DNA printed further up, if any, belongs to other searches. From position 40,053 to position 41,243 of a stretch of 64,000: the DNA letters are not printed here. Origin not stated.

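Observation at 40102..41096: An XRE-family HTH is fused in one polypeptide to a Vat/CatB-type xenobiotic hexapeptide acetyltransferase.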

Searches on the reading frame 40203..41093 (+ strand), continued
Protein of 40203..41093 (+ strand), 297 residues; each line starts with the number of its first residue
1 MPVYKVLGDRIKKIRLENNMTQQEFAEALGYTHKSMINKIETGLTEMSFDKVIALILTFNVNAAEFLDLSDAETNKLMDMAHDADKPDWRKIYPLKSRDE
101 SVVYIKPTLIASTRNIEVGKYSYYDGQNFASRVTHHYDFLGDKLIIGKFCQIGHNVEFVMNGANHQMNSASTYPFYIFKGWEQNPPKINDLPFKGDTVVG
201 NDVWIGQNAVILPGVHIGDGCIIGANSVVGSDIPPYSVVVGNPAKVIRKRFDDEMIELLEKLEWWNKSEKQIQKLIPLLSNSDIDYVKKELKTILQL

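Call 31: search_protein_families(library=padloc, proteins=[window:40203-41093:+, L006:3113-3931:+], max_evalue=0.01)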
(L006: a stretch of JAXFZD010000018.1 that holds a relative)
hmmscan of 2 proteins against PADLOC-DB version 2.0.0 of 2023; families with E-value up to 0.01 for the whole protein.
window:40203-41093:+ (297 aa): 9 families
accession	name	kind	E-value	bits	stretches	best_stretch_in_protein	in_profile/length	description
PDLC02926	HTH_VI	-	3.6e-07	28.4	1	7-72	2-66/92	-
PDLC04142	capH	-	7.9e-06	24.9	1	4-79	4-74/103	capH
PDLC04775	PDC-M69A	-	5.3e-05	21.7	1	3-73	4-73/113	-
PDLC03954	RmrA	-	9.5e-05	19.5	1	6-72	10-75/380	-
PDLC03665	Control_protein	-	0.00014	20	1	7-72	9-74/77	control protein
PDLC03947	RmrA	-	0.00043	17.2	1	5-68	10-72/383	-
PDLC03951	RmrA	-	0.0023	15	0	8-71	10-72/400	-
PDLC03945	RmrA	-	0.0026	15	1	7-75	3-70/394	-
PDLC03668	Control_protein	-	0.0085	14.6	0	11-50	13-54/79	control protein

L006:3113-3931:+ (273 aa): 1 family
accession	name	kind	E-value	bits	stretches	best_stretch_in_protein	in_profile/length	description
PDLC04962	PDC-S22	-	3.2e-114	378.7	1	2-268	5-274/281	-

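Call 32: predict_structure(alignment_id=A1)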
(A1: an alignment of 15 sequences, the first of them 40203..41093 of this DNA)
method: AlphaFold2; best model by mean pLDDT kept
length: 297 residues; sequences in the alignment: 15
mean_pLDDT: 58.7   pTM: 0.42
mean pLDDT of the five models: 58.7, 53.2, 51.8, 48.2, 47.2
residues with pLDDT >= 90: 14; 70-90: 84; 50-70: 92; < 50: 107
segments of 3 or more residues with pLDDT < 50: 70-114, 120-122, 125-141, 161-194, 242-248
pLDDT, mean of each block of 10 residues (from residue 1): 70 91 90 86 76 80 64 43 34 28 27 49 45 35 58 62 35 23 37 56 67 70 70 69 43 70 60 66 80 82
secondary structure, 60 per line:
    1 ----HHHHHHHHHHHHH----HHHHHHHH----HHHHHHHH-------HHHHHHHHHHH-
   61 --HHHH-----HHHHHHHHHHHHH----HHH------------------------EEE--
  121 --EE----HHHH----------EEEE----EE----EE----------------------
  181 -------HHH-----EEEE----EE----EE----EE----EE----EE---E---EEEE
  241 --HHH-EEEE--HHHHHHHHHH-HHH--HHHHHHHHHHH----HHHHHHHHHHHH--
elements in order: H5-17 H22-29 H34-41 H49-59 H63-66 H72-84 E116-118 H129-132 E143-146 E196-199 E237-240 E247-250 H253-262 H269-279 H284-295

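Call 49: search_dna_similar(query=window:40203-41093:+, collection=plasmids, mode=protein, max_rows=15)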
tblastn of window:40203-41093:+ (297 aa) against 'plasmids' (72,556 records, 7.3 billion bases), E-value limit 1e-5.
Records with a match: 3115; places in all: 3512; records where one place covers at least 80% of the query: 3.
Best place of each record, by identity: 60-80% 7; <60% 3108.
By first word of the organism name: Klebsiella 956; Escherichia 478; Rhizobium 271; Enterobacter 145; Sinorhizobium 143; Ralstonia 132; Salmonella 106; Citrobacter 90; Providencia 46; Pseudomonas 46; and 165 more.
By predicted mobility (MOB-suite, as given by PLSDB): conjugative 1651; non-mobilizable 980; mobilizable 484.
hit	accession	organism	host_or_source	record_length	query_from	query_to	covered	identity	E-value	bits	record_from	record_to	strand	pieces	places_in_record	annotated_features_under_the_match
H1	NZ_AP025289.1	Treponema saccharophilum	-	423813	86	296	71%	59.7%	4e-76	259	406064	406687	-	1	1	none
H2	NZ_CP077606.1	Clostridium tagluense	single colony,lamb meat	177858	87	288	68%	56.5%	9e-68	235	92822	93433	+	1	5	Vat family streptogramin A O-acetyltransferase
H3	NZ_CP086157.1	Clostridium tagluense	single colony,Lamb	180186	87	288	68%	56.5%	9e-68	235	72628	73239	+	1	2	Vat family streptogramin A O-acetyltransferase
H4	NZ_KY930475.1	Limosilactobacillus reuteri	-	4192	87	279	65%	56.1%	7e-62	218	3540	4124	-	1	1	vatE: streptogramin vat acetyltransferase | vat(E): streptogramin A O-acetyltransferase Vat(E)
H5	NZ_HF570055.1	Limosilactobacillus reuteri 1063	Sus scrofa,pig small intestine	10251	87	279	65%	56.1%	8e-62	218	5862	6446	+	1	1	vat(E): streptogramin A O-acetyltransferase Vat(E) | vatE: streptogramin vat acetyltransferase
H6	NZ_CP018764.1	Pediococcus acidilactici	single cell,broiler chick cecum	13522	87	279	65%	56.1%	8e-62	218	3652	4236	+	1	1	vat(E): streptogramin A O-acetyltransferase Vat(E) | vatE: streptogramin vat acetyltransferase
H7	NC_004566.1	Limosilactobacillus fermentum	-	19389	87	279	65%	56.1%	8e-62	218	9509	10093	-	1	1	vatE: streptogramin vat acetyltransferase | vat(E): streptogramin A O-acetyltransferase Vat(E)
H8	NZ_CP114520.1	Ligilactobacillus salivarius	Meles meles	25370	87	279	65%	56.1%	8e-62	218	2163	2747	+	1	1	vat(E): streptogramin A O-acetyltransferase Vat(E) | vatE: streptogramin vat acetyltransferase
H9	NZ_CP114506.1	Ligilactobacillus salivarius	Meles meles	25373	87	279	65%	56.1%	8e-62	218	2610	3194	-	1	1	vatE: streptogramin vat acetyltransferase | vat(E): streptogramin A O-acetyltransferase Vat(E)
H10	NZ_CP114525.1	Ligilactobacillus salivarius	Meles meles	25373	87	279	65%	56.1%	8e-62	218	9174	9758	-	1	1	vatE: streptogramin vat acetyltransferase | vat(E): streptogramin A O-acetyltransferase Vat(E)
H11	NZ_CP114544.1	Ligilactobacillus salivarius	Meles meles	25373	87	279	65%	56.1%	8e-62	218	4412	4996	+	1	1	vat(E): streptogramin A O-acetyltransferase Vat(E) | vatE: streptogramin vat acetyltransferase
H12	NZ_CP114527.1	Ligilactobacillus salivarius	Meles meles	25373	87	279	65%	56.1%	8e-62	218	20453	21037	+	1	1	vat(E): streptogramin A O-acetyltransferase Vat(E) | vatE: streptogramin vat acetyltransferase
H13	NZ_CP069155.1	Enterococcus faecalis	mixed culture,swine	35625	87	279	65%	56.1%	8e-62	218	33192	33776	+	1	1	vat(E): streptogramin A O-acetyltransferase Vat(E) | vatE: streptogramin vat acetyltransferase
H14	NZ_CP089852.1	Ligilactobacillus salivarius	Pig,faecal sample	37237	87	279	65%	56.1%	8e-62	218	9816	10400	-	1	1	vatE: streptogramin vat acetyltransferase | vat(E): streptogramin A O-acetyltransferase Vat(E)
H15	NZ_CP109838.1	Enterococcus faecium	pig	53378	87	279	65%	56.1%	8e-62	218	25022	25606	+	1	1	vat(E): streptogramin A O-acetyltransferase Vat(E) | vatE: streptogramin vat acetyltransferase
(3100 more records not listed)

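Call 53: find_related_loci(query=L006:3113-3931:+, collection=viral_contigs, flank=2500)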
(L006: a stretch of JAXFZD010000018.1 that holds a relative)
Query L006:3113-3931:+ (273 aa) in viral_contigs; peptide patterns used: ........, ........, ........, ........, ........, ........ (x = any residue, [..] = any of these).
18 stretches matched a pattern; 7 encode a relative of the query (tblastn E <= 1e-3); 7 distinct loci.
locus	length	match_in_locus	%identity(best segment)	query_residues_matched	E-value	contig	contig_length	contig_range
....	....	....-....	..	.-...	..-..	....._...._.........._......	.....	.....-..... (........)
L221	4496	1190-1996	51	3-262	8e-79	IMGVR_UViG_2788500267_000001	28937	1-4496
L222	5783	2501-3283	43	2-265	3e-64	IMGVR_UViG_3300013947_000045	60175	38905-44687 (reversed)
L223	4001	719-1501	43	2-265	3e-64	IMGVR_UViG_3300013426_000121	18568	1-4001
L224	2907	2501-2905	59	18-149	5e-52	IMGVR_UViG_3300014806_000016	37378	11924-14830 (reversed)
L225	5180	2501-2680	62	13-72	8e-23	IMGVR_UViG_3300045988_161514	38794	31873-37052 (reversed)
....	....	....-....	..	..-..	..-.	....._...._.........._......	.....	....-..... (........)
